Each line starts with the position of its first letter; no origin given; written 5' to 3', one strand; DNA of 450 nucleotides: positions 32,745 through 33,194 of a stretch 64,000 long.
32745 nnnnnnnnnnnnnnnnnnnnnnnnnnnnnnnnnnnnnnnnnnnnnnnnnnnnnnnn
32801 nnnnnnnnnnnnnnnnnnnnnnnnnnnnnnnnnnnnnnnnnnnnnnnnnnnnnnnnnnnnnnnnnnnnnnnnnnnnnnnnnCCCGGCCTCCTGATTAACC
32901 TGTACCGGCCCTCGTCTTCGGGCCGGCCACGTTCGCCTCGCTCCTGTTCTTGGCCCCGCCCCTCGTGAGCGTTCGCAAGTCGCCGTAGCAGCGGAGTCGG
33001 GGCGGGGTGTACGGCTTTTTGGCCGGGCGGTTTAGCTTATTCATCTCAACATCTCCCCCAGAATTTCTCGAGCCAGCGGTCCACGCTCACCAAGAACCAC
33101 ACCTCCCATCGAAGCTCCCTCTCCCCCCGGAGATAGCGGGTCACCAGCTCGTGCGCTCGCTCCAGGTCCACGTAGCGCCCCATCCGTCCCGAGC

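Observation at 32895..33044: Uncalled 49-codon ORF with a textbook lasso leader motif (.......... ... T at -2) and a Gly1/Glu8 core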

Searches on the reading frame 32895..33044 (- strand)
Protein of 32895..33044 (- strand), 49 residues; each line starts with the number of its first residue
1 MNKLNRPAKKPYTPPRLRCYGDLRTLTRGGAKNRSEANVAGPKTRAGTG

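Call 5: search_protein_families(library=pfam, proteins=[window:32895-33044:-], max_evalue=0.01)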
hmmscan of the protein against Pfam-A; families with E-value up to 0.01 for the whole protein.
window:32895-33044:- (49 aa): 0 families

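Call 6: search_protein_families(library=ncbifam, proteins=[window:32895-33044:-], max_evalue=0.01)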
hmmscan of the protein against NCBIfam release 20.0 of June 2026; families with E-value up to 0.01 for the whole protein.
window:32895-33044:- (49 aa): 1 family
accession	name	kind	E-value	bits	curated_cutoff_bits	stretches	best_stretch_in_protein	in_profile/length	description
NF033521.1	lasso_leader_L3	domain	0.0021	18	19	1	12-30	1-19/20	lasso RiPP family leader peptide-containing protein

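Call 7: list_cluster_members(proteins=[window:32895-33044:-, window:31919-32881:-, window:33046-34923:-, window:34920-36815:-, window:28886-30076:-])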
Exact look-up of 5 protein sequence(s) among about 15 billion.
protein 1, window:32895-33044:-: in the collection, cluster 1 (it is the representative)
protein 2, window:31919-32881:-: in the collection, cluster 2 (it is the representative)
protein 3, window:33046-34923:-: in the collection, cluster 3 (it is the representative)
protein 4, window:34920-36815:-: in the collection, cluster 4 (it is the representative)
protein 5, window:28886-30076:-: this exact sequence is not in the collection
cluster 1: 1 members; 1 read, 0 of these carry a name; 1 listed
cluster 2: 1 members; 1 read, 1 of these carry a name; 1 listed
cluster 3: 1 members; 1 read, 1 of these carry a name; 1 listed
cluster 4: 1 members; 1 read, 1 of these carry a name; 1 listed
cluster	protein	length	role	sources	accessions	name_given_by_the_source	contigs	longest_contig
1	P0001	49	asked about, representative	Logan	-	-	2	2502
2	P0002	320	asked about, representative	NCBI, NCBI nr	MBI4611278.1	MAG: hypothetical protein HY726_19995 [Candidatus Rokubacteria bacterium] | hypothetical protein [Candidatus Rokubacteria bacterium]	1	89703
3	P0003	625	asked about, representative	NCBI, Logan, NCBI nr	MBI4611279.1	MAG: asparagine synthase (glutamine-hydrolyzing) [Candidatus Rokubacteria bacterium] | asparagine synthase (glutamine-hydrolyzing) [Candidatus Rokubacteria bacterium]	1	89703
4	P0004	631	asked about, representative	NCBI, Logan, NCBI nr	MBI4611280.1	MAG: asparagine synthase (glutamine-hydrolyzing) [Candidatus Rokubacteria bacterium] | asparagine synthase (glutamine-hydrolyzing) [Candidatus Rokubacteria bacterium]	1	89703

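Call 8: find_homologous_proteins(query=window:32895-33044:-, max_evalue=10)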
Query window:32895-33044:- (49 aa): 6 proteins with E <= 10 among 6 candidates.
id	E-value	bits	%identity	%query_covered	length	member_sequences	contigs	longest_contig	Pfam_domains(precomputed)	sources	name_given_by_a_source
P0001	4.0e-25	103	100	100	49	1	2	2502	-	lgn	-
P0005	2.3e-17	79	80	100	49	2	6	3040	-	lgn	-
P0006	3.3e-14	69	73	92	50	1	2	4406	-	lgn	-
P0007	1.3e-9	55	63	100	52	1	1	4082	-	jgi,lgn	jgi:hypothetical protein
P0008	7.2e-9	53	63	100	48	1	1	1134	-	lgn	-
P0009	7.7e-7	46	59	92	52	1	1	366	-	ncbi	-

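Call 11: find_encoding_contigs(protein=P0006, flank=5000)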
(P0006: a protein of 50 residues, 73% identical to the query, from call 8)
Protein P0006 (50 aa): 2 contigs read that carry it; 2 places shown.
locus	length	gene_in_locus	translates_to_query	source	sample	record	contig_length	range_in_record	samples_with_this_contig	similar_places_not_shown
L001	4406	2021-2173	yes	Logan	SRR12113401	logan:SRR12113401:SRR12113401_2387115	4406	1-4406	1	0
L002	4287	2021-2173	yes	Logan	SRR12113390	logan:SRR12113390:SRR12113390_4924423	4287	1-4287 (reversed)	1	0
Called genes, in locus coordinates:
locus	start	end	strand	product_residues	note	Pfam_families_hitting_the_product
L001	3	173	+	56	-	?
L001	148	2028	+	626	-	PF13522:GATase_6, PF13537:GATase_7, PF00733:Asn_synthase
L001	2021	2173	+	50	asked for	-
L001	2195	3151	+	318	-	-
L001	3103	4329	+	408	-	PF14907:NTP_transf_5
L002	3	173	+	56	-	?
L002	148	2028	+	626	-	PF13522:GATase_6, PF13537:GATase_7, PF00733:Asn_synthase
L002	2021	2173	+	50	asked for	-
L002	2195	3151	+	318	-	-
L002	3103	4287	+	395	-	?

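Call 12: find_encoding_contigs(protein=P0007, flank=5000)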
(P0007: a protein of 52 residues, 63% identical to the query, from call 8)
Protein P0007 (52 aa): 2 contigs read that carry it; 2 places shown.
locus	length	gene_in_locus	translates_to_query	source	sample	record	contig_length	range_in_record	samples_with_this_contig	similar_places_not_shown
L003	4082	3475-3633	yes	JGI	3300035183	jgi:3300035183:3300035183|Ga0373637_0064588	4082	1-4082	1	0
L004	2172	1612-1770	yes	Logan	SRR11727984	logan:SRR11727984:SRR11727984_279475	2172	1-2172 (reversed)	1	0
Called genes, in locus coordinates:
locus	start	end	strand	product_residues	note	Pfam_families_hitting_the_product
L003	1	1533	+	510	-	?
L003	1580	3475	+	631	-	PF13522:GATase_6, PF13537:GATase_7, PF00733:Asn_synthase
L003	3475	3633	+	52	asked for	-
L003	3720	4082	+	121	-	?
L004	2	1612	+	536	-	?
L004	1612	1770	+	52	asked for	-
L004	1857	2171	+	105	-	?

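Call 13: find_encoding_contigs(protein=P0005, flank=5000)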
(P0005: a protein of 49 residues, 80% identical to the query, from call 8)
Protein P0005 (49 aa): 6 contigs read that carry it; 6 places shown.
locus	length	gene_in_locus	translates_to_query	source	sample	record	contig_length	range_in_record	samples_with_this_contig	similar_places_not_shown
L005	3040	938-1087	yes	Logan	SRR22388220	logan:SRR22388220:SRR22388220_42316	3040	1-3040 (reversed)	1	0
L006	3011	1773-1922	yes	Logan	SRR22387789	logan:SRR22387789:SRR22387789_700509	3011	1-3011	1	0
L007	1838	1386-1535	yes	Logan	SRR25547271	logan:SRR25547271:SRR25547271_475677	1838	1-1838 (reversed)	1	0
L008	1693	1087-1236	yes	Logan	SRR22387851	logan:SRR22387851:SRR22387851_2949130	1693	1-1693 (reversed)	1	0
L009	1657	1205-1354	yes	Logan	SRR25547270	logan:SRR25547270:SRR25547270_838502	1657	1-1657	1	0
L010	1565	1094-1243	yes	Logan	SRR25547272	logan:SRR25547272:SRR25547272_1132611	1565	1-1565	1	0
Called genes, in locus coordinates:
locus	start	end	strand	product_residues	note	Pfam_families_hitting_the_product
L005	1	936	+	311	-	?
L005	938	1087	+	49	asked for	-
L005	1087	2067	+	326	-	PF07475:Hpr_kinase_C (faint)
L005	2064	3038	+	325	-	?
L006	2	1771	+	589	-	?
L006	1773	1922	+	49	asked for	-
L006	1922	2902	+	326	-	PF07475:Hpr_kinase_C (faint)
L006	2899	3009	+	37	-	?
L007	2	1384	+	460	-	?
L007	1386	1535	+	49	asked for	-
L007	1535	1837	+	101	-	?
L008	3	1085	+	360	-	?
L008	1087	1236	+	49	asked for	-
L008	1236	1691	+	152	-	?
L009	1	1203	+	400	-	?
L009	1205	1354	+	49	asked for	-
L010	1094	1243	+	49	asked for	-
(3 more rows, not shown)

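Call 18: find_homologous_proteins(query=P0002, max_evalue=0.00001)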
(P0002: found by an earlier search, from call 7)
Query P0002 (320 aa): 1531 proteins with E <= 0.00001 among 8000 candidates; the best 120 are listed.
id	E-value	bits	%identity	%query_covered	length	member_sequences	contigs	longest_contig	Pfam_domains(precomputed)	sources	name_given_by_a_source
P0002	4.0e-209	711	100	100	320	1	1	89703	PF07475.18,PF27840.1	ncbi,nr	ncbi:MAG: hypothetical protein HY726_19995 [Candidatus Rokubacteria bacterium]|nr:hypothetical prote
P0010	1.4e-130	453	67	98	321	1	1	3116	-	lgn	-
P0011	2.3e-125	436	67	98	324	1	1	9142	-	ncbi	-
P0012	1.0e-124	434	65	100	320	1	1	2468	-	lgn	-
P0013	3.2e-124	432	64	99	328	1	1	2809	PF07475.18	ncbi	-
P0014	1.1e-123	431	64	99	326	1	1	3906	-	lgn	-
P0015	1.6e-123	430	65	96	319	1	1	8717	-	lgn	-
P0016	2.2e-123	430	65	97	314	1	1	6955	-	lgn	-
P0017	2.8e-123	429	65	100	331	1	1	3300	-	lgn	-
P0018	1.8e-122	427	65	98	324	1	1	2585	PF07475.18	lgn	-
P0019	1.1e-121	424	64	99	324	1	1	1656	-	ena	-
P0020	2.2e-121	423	64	99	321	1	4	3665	PF07475.18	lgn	-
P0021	1.5e-120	420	62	99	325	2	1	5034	-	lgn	-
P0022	2.1e-120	420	65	97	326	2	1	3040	PF07475.18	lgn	-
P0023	5.2e-120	419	62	99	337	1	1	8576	PF07475.18,PF27840.1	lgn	-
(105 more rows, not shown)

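Call 19: find_related_loci(query=P0002, collection=genome_contigs, flank=8000)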
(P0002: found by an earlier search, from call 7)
Query P0002 (320 aa) in genome_contigs; peptide patterns used: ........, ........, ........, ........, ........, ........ (x = any residue, [..] = any of these).
182 stretches matched a pattern; 3 encode a relative of the query (tblastn E <= 1e-3); 3 distinct loci.
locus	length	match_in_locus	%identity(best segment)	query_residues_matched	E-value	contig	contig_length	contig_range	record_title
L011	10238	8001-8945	54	3-317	1e-98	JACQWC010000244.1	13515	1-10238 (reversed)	MAG: Candidatus Rokuibacteriota bacterium isolate NC_groundwater_1479_Ag_S-0.65um_71_44 S_p65_S5_coassembly_k141_5058128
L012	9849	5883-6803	50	12-318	2e-95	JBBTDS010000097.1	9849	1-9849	MAG: Acidobacteriota bacterium isolate H43-bin212_1 H43_bin212_1_000000000097, whole genome shotgun sequence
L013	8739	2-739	59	74-317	1e-83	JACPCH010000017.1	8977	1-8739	MAG: Candidatus Rokuibacteriota bacterium isolate NC_groundwater_278_Ag_S-0.2um_73_13 S5_GD2017_2_S2_scaffold_5966, whol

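Call 21: find_related_loci(query=A1, collection=metagenome_contigs, flank=9000)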
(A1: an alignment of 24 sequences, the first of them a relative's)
Query A1 (320 aa) in metagenome_contigs; peptide patterns used: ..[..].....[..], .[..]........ (x = any residue, [..] = any of these).
513 stretches matched a pattern; 446 encode a relative of the query (tblastn E <= 1e-3); the best 80 are kept; 80 distinct loci.
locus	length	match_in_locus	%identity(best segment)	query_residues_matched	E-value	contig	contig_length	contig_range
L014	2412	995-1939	62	4-318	4e-127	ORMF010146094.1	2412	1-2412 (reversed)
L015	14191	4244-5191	62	4-319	2e-120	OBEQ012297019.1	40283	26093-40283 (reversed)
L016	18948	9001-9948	60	1-316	9e-116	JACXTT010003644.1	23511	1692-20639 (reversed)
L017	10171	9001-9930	59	10-319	2e-114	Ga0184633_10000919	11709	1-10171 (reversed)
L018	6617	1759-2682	60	11-317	2e-112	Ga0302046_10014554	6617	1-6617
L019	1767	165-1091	58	11-317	7e-120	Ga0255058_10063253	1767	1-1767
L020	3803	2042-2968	59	11-319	1e-113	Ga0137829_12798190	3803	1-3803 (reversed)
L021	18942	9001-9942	57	4-313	2e-111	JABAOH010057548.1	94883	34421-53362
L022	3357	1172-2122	59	1-317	3e-114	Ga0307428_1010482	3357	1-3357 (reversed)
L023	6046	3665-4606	57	4-313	2e-111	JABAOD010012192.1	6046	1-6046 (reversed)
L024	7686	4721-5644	57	10-317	7e-107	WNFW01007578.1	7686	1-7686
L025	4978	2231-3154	57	10-317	5e-107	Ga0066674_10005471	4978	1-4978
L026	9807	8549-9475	61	11-317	4e-107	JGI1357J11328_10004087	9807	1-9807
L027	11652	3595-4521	61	11-317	4e-107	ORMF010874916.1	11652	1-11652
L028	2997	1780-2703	57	10-317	7e-110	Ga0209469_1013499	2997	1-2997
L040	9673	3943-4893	53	3-317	3e-102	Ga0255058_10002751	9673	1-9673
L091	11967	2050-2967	48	12-317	3e-84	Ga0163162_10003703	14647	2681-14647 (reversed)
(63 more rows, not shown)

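Call 39: search_protein_families(library=ncbifam, alignment_id=A2, max_evalue=0.1)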
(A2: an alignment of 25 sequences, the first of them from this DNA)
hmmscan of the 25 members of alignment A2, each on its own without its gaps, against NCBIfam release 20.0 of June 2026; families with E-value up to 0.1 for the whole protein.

A. member 1, seq(49 aa): 2 families
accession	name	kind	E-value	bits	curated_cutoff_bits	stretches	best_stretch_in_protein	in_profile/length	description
NF033521.1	lasso_leader_L3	domain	0.0021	18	19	1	12-30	1-19/20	lasso RiPP family leader peptide-containing protein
NF033528.1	lasso_cyano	subfamily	0.014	15.4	33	1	9-28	2-21/35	lasso peptide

B. families by the number of members that match (of 25 scanned): 4 families
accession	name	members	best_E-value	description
NF033528.1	lasso_cyano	24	1.2e-05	lasso peptide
NF033521.1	lasso_leader_L3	23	1.2e-05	lasso RiPP family leader peptide-containing protein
NF033534.1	rhodolasso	5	0.0015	lasso peptide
NF033525.2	lasso_albusnod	3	0.0093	albusnodin family lasso peptide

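Call 40: find_homologous_proteins(query=A2, max_evalue=0.001)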
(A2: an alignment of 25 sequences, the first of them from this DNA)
Query A2 (25 sequences) (49 aa, profile of the alignment): 454 proteins with E <= 0.001 among 1023 candidates; the best 120 are listed.
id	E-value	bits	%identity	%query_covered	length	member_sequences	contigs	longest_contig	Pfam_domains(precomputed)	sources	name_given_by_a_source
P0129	1.5e-18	84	42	88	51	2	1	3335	-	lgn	-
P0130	3.7e-18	83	46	80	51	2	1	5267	-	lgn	-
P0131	4.2e-18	83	54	84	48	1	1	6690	-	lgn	-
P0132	5.0e-18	83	45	82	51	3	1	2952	-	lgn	-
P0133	7.8e-18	82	45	88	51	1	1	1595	-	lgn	-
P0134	1.0e-17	82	55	69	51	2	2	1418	-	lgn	-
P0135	1.1e-17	81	54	90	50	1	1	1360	-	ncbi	-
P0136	1.2e-17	81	79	39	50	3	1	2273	-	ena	-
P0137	1.3e-17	81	68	39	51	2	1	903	-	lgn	-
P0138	1.3e-17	81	63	51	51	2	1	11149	-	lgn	-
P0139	1.9e-17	81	53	78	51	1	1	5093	-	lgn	-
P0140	2.0e-17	81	53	84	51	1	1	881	-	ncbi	-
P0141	3.4e-17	80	53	84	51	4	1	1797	-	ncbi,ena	-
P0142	4.2e-17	80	74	39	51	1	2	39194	-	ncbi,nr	ncbi:MAG: lasso RiPP family leader peptide-containing protein [Candidatus Rokubacteria bacterium]|nr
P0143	4.4e-17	80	75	41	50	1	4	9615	-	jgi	jgi:hypothetical protein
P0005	2.0e-16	77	80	100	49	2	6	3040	-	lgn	-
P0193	1.8e-15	74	51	80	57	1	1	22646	-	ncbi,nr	ncbi:MAG: lasso RiPP family leader peptide-containing protein [Planctomycetes bacterium]|nr:lasso Ri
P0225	9.6e-15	72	51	76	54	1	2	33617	-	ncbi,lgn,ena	-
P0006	1.3e-14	72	73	92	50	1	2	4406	-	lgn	-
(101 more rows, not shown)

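Call 47: find_encoding_contigs(protein=P0193, flank=8000, max_places=2)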
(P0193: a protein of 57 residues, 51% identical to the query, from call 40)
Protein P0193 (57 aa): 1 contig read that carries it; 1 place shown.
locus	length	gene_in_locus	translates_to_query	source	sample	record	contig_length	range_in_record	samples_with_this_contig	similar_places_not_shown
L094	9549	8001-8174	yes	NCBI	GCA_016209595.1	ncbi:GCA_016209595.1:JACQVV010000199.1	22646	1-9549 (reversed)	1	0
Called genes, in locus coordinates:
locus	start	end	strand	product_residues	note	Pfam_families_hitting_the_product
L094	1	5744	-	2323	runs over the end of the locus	-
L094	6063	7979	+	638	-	PF13522:GATase_6, PF13537:GATase_7, PF00733:Asn_synthase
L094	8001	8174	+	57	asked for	-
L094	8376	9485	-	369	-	PF02563:Poly_export, PF10531:SLBB, PF22461:SLBB_2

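Call 48: find_encoding_contigs(protein=P0142, flank=8000, max_places=2)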
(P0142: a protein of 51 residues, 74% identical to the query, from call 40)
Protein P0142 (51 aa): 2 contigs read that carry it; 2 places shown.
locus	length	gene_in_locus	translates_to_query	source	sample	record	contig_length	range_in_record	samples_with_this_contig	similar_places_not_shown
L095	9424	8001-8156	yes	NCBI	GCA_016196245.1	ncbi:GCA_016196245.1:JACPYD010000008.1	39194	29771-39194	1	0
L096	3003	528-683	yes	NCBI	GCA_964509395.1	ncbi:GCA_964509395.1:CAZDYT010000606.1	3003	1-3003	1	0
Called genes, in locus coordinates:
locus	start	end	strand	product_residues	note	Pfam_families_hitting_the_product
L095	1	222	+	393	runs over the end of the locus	PF13579:Glyco_trans_4_4, PF13439:Glyco_transf_4, PF13477:Glyco_trans_4_2, PF20706:GT4-conflict (weak), PF00534:Glycos_transf_1, PF13692:Glyco_trans_1_4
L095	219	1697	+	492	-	-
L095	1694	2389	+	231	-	PF08889:WbqC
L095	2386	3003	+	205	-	PF02585:PIG-L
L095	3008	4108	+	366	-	PF00155:Aminotran_1_2 (weak), PF01041:DegT_DnrJ_EryC1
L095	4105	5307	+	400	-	PF00953:Glycos_transf_4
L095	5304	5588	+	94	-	PF05402:PqqD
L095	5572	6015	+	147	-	PF13471:Transglut_core3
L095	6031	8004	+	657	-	PF13522:GATase_6, PF13537:GATase_7, PF00733:Asn_synthase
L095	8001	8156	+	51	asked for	-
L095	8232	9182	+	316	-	-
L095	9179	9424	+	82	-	PF14907:NTP_transf_5 (weak)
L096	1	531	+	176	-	?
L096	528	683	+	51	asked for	-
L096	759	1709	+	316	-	-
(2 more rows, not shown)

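Call 49: find_encoding_contigs(protein=P0225, flank=8000, max_places=2)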
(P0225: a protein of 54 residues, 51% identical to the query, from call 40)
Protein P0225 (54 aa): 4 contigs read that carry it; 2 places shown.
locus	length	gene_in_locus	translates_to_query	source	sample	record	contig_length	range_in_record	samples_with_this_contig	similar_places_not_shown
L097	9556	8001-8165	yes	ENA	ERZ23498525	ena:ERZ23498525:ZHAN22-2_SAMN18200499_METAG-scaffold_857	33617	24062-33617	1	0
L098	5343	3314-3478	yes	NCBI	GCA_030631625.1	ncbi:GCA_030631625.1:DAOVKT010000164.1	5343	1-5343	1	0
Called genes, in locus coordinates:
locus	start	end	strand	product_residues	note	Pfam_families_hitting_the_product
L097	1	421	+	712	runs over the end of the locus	PF17191:RecG_wedge, PF01336:tRNA_anti-codon, PF00270:DEAD, PF04851:ResIII (weak), PF00271:Helicase_C, PF19833:RecG_dom3_C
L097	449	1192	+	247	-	PF08032:SpoU_sub_bind, PF00588:SpoU_methylase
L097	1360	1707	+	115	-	-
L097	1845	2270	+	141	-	PF14595:Thioredoxin_9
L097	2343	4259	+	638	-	PF00005:ABC_tran, PF13304:AAA_21, PF01061:ABC2_membrane, PF12698:ABC2_membrane_3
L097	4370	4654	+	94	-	PF05402:PqqD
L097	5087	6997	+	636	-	PF13522:GATase_6, PF13537:GATase_7, PF00733:Asn_synthase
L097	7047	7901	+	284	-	PF13489:Methyltransf_23, PF08241:Methyltransf_11, PF08242:Methyltransf_12, PF13649:Methyltransf_25, PF13847:Methyltransf_31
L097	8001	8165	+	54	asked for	-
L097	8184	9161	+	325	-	PF27840:ScmC (weak)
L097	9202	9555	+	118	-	?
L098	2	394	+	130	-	?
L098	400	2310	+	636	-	PF13522:GATase_6, PF13537:GATase_7, PF00733:Asn_synthase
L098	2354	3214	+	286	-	PF13489:Methyltransf_23, PF08241:Methyltransf_11, PF08242:Methyltransf_12, PF13649:Methyltransf_25, PF13847:Methyltransf_31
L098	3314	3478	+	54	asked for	-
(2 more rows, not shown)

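Call 51: search_solved_structures(query=A1, max_evalue=0.01, show_alignments=1)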
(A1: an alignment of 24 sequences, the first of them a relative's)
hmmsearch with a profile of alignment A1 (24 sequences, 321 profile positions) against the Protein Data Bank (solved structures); distinct sequences matched with E-value up to 0.01: 4.
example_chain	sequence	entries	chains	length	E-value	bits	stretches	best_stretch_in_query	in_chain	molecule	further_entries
3tqf_A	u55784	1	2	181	2.8e-05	26.8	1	127-180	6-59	Hpr(Ser) kinase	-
1jb1_A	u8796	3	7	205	5.3e-05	25.9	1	127-192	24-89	HPRK PROTEIN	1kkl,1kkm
2qmh_A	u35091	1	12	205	5.4e-05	25.9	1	127-192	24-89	HPr kinase/phosphorylase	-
1ko7_A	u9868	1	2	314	0.00069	22.3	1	126-177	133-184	Hpr kinase/phosphatase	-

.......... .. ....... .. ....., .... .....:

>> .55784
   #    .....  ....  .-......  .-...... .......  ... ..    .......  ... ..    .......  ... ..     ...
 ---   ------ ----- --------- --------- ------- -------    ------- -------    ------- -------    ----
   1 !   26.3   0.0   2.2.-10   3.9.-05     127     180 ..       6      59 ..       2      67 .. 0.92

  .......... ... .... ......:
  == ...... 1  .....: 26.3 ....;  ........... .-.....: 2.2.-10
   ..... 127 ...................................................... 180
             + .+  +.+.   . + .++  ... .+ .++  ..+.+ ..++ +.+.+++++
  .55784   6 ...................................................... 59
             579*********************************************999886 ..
